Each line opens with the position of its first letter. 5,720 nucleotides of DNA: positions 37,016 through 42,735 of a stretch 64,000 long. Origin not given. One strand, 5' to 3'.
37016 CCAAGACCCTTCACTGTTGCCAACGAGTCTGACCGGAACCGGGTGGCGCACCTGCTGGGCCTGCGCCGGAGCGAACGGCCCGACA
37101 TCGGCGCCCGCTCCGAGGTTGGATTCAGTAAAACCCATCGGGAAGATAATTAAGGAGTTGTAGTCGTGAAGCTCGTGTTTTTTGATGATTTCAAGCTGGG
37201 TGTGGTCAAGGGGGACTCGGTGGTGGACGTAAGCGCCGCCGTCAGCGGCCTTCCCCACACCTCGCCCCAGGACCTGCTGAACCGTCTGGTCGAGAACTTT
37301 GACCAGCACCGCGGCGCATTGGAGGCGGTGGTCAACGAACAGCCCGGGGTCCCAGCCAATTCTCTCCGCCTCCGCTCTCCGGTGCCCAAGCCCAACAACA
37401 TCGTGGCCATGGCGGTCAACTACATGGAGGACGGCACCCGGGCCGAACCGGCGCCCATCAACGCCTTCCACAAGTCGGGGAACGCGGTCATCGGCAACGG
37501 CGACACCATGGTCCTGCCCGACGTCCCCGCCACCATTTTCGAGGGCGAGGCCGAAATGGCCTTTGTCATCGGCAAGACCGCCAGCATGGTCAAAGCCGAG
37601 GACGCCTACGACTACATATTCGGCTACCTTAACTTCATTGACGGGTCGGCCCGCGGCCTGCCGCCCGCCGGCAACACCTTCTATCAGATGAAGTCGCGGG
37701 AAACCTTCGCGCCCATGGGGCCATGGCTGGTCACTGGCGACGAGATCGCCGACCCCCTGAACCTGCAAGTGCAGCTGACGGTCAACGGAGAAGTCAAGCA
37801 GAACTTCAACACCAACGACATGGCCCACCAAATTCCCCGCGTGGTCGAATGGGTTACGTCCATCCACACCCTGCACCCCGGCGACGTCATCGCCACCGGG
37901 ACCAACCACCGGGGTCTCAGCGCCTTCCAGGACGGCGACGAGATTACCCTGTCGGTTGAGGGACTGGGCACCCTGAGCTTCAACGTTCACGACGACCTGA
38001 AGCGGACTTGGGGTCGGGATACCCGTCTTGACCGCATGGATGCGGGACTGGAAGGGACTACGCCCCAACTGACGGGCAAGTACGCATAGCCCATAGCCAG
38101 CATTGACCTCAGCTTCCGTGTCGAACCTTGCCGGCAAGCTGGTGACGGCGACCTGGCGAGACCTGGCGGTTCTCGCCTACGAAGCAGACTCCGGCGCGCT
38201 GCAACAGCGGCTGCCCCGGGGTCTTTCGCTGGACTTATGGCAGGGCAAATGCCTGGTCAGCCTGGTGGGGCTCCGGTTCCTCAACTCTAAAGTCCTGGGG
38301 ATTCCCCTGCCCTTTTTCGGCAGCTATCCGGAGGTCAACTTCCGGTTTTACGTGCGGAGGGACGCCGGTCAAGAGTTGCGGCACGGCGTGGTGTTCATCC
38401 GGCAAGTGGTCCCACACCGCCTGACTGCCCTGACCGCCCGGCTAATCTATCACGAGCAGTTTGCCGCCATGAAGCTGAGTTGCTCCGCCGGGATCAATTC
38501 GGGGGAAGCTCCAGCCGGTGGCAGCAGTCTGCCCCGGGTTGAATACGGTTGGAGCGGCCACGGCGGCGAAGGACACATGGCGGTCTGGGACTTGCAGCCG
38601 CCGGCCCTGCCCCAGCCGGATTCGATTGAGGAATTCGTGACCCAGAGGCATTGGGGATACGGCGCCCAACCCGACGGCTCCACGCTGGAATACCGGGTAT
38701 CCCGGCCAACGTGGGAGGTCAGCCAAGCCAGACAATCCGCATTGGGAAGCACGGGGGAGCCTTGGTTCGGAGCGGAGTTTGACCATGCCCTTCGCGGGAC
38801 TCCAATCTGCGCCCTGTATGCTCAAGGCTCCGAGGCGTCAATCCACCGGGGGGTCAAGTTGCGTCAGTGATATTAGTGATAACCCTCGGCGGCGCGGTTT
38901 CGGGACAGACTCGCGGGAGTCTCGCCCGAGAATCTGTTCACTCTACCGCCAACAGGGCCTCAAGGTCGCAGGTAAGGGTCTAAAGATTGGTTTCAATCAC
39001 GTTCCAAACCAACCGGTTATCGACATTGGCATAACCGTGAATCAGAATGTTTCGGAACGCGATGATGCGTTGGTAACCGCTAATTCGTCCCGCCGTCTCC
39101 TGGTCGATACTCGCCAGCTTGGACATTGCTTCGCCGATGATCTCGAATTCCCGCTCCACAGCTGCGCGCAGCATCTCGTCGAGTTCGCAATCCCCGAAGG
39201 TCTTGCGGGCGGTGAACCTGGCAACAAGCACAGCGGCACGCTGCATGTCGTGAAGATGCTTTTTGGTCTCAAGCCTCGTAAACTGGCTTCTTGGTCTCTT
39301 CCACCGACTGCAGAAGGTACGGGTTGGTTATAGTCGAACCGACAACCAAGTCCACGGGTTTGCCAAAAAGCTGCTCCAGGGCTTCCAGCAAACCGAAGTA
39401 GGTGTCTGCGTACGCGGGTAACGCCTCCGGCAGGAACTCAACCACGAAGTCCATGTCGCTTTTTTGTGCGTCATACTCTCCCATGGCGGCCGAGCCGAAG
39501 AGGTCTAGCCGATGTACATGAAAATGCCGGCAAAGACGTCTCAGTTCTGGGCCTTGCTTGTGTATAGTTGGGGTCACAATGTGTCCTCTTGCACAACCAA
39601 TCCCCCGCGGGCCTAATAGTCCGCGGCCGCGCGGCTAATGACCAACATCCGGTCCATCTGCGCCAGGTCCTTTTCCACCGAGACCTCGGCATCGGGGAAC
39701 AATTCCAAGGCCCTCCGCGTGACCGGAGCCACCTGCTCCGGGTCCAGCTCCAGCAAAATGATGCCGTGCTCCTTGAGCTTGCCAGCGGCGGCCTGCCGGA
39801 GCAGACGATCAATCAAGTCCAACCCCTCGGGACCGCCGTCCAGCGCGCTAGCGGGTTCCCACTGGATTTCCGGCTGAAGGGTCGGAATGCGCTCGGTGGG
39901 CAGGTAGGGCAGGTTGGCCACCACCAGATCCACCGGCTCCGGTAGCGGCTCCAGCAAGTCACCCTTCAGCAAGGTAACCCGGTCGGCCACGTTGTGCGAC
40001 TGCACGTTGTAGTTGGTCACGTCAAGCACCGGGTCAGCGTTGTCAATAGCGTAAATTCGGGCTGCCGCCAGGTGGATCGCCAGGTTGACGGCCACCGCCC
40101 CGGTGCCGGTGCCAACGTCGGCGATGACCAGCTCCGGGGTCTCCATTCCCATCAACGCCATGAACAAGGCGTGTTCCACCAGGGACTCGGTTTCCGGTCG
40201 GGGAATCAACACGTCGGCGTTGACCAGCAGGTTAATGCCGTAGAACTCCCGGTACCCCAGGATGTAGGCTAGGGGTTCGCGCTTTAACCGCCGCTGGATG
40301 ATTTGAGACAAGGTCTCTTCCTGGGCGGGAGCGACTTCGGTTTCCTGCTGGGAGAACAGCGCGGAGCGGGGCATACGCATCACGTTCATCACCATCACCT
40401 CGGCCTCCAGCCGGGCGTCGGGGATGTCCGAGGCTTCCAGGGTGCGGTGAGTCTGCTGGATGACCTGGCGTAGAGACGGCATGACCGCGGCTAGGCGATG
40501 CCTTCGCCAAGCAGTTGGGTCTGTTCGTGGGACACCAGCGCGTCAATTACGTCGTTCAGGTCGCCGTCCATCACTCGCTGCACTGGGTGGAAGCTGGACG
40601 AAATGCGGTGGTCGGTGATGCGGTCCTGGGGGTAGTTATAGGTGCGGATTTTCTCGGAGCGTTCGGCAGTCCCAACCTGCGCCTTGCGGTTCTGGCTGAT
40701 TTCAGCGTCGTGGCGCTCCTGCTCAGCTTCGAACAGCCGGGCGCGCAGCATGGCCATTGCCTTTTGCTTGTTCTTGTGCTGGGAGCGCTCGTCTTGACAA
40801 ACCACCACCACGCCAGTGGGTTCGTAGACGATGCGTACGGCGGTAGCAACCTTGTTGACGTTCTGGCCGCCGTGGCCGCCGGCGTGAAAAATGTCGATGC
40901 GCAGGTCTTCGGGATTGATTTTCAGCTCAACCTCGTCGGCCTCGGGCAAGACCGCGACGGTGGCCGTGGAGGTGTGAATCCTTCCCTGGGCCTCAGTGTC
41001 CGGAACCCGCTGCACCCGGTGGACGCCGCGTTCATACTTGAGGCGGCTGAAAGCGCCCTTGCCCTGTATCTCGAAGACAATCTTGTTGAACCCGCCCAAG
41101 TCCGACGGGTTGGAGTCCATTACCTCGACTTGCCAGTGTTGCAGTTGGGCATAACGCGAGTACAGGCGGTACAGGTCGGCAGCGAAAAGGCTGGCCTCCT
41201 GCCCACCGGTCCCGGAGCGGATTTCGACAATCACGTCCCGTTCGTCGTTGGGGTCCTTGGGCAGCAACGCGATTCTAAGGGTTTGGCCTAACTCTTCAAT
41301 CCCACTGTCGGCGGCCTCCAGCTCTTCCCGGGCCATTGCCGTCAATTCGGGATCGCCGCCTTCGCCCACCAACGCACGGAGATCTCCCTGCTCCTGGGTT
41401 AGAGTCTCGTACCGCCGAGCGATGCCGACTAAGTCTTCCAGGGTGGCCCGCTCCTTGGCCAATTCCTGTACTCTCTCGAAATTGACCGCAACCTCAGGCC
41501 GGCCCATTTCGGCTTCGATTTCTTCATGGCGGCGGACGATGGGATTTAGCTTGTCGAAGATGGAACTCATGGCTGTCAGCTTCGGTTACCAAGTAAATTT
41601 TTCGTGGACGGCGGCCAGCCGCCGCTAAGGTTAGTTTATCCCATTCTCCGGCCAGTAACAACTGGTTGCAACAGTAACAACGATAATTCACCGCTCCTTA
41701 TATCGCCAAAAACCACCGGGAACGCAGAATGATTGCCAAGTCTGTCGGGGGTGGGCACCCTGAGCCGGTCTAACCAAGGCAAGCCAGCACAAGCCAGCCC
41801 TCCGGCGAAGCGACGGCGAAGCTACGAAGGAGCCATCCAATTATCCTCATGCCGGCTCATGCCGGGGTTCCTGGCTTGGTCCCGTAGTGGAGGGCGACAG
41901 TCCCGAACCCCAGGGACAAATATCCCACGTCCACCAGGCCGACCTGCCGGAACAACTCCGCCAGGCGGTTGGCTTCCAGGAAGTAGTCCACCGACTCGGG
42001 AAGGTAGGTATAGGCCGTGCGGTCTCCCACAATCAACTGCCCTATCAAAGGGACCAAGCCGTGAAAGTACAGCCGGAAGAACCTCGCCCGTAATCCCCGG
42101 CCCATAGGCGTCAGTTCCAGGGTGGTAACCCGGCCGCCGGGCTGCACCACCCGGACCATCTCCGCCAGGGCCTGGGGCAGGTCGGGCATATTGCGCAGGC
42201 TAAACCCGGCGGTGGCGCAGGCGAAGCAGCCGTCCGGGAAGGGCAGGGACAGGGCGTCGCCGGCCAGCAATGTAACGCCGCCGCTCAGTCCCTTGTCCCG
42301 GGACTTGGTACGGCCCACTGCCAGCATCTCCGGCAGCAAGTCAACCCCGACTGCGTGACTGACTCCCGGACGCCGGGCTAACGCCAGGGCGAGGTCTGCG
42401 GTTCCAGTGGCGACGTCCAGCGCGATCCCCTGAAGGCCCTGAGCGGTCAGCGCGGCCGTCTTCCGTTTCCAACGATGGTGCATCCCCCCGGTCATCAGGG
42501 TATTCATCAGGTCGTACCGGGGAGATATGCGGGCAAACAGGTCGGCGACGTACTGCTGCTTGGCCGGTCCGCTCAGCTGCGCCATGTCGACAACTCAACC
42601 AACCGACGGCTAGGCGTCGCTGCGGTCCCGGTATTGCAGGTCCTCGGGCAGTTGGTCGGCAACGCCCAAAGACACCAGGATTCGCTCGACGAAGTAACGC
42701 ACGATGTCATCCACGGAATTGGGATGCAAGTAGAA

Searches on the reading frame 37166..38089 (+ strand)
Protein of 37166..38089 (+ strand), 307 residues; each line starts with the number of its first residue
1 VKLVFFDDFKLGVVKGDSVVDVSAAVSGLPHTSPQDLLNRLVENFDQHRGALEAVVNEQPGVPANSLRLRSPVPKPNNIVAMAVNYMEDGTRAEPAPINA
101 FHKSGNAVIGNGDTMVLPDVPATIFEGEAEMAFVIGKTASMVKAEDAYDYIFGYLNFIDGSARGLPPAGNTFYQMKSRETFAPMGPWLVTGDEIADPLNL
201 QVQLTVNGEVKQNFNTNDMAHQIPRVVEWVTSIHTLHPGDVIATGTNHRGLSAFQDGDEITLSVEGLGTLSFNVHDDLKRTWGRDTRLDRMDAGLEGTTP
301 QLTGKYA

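Call 82: search_protein_families(library=pfam, proteins=[window:37166-38089:+], max_evalue=0.00001)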
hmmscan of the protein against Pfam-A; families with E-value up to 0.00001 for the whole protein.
window:37166-38089:+ (307 aa): 1 family
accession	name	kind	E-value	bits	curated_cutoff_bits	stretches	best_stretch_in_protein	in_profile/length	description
PF01557.24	FAA_hydrolase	-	4.3e-49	167.5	23.9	1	83-274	6-213/214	Fumarylacetoacetate (FAA) hydrolase C-terminal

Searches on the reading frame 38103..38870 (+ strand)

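Call 82: search_protein_families(library=pfam, proteins=[window:38103-38870:+], max_evalue=0.00001)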
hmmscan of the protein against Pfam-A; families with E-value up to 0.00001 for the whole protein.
window:38103-38870:+ (255 aa): 1 family
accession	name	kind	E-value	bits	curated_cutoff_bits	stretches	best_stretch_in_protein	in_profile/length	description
PF09844.14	DUF2071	-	6e-42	144.1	27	1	15-243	1-211/212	Uncharacterized conserved protein (COG2071)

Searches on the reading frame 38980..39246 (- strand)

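Call 82: search_protein_families(library=pfam, proteins=[window:38980-39246:-], max_evalue=0.00001)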
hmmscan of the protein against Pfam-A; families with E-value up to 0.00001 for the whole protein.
window:38980-39246:- (88 aa): 1 family
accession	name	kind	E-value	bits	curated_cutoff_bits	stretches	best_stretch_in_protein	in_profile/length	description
PF01934.22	HepT-like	-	7.7e-17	61.6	23.5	1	1-88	1-110/120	Ribonuclease HepT-like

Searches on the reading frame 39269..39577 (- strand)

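Call 82: search_protein_families(library=pfam, proteins=[window:39269-39577:-], max_evalue=0.00001)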
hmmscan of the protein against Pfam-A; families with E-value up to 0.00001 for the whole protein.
window:39269-39577:- (102 aa): 2 families
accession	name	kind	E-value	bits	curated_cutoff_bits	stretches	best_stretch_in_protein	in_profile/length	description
PF01909.29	NTP_transf_2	-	5e-10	40.1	21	1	13-95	6-89/93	Nucleotidyltransferase domain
PF18765.7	Polbeta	-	1.9e-07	31.5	26.9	1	18-101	10-89/93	Polymerase beta, Nucleotidyltransferase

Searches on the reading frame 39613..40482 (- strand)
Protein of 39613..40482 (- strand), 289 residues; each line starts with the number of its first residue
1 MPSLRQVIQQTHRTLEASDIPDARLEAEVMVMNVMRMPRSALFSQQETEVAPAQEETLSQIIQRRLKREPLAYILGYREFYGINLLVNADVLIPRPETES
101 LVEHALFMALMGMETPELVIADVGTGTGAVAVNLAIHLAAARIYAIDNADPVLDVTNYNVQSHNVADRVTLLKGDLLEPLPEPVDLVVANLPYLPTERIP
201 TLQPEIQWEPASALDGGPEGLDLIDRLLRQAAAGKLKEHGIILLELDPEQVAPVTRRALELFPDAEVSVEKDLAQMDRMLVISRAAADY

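Call 82: search_protein_families(library=pfam, proteins=[window:39613-40482:-], max_evalue=0.00001)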
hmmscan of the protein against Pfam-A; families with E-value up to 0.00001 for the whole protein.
window:39613-40482:- (289 aa): 5 families
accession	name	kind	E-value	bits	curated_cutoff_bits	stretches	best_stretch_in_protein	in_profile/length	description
PF17827.6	PrmC_N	-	1.9e-18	67.2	23.4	1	6-76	1-71/71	PrmC N-terminal domain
PF06325.19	PrmA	-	7.3e-10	39.3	22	1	115-191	161-234/296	Ribosomal protein L11 methyltransferase (PrmA)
PF13649.12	Methyltransf_25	-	1.3e-08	35.8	27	1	120-202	1-85/97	Methyltransferase domain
PF05175.20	MTS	-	2e-07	31.3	23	1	117-193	32-108/170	Methyltransferase small domain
PF13847.12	Methyltransf_31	-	2.2e-06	27.8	27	1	117-191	4-82/145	Methyltransferase domain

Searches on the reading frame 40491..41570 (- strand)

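Call 82: search_protein_families(library=pfam, proteins=[window:40491-41570:-], max_evalue=0.00001)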
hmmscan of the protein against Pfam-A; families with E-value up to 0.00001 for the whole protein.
window:40491-41570:- (359 aa): 2 families
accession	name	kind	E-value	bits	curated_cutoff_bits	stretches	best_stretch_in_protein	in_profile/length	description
PF03462.23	PCRF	-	1.9e-68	230.5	24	1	13-205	3-194/194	PCRF domain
PF00472.26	RF-1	-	8.8e-41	138.9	35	1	212-322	1-116/116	RF-1 domain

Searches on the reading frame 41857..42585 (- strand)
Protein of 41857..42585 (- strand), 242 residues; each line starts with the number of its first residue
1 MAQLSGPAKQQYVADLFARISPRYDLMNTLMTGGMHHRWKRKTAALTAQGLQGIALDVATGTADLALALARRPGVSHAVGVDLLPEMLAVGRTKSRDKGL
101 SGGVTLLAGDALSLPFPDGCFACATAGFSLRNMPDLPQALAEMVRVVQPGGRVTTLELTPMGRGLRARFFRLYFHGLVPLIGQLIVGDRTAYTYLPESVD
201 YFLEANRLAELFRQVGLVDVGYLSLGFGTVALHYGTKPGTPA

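Call 82: search_protein_families(library=pfam, proteins=[window:41857-42585:-], max_evalue=0.00001)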
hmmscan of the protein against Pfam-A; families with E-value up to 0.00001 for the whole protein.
window:41857-42585:- (242 aa): 5 families
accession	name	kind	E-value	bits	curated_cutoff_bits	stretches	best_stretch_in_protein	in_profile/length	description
PF01209.24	Ubie_methyltran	-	1.1e-56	192.2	20.1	1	8-237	4-233/233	ubiE/COQ5 methyltransferase family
PF13649.12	Methyltransf_25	-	3e-19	69.9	27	1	56-151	2-97/97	Methyltransferase domain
PF08241.18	Methyltransf_11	-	1.3e-18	67.9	21.2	1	56-153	1-93/95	Methyltransferase domain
PF13847.12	Methyltransf_31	-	2.8e-12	47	27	1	55-155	7-109/145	Methyltransferase domain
PF08242.18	Methyltransf_12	-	6.7e-07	30.4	30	1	56-153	1-98/98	Methyltransferase domain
